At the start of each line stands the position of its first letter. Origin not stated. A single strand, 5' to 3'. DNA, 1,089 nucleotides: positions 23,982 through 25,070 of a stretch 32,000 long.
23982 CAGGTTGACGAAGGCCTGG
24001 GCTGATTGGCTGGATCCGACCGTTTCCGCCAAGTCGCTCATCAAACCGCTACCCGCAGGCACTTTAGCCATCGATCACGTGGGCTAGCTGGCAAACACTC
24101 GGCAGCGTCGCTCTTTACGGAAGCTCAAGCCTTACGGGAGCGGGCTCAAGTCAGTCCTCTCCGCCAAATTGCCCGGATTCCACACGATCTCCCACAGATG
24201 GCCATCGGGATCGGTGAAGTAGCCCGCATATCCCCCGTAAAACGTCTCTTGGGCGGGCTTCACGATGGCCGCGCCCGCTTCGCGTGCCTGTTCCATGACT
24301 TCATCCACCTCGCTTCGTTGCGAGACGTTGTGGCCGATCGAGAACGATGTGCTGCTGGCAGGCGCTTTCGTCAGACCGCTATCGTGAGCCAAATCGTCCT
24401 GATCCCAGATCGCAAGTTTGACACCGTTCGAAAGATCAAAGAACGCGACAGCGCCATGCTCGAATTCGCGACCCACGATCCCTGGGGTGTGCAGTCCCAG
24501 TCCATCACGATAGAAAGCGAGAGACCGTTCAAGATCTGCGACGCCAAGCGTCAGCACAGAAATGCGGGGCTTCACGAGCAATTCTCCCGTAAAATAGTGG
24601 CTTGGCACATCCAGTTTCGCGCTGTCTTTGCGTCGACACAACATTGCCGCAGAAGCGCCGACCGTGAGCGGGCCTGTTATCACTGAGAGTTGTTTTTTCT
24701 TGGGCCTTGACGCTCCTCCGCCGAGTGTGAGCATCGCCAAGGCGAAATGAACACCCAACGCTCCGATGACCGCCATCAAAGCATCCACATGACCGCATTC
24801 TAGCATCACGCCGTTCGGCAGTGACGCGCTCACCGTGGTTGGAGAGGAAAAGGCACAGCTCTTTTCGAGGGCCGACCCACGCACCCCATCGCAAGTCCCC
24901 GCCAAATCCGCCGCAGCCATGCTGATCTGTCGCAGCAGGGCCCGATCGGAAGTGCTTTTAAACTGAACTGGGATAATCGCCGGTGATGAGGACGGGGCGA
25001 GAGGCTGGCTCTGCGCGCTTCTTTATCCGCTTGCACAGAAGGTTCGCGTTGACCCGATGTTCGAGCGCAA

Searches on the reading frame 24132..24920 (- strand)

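Call 3: search_protein_families(library=pfam, proteins=[window:24132-24920:-])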
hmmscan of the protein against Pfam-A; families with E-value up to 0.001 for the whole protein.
window:24132-24920:- (262 aa): 3 families
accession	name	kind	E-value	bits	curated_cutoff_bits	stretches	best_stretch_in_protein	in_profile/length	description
PF00903.31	Glyoxalase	-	1.2e-16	61.6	20.6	1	120-245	2-121/121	Glyoxalase/Bleomycin resistance protein/Dioxygenase superfamily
PF22677.2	Ble-like_N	-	0.00033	20.8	24.5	1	124-143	6-25/41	Bleomycin resistance protein-like N-terminal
PF12681.13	Glyoxalase_2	-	0.00056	20.3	30.1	1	125-245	6-113/118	Glyoxalase-like domain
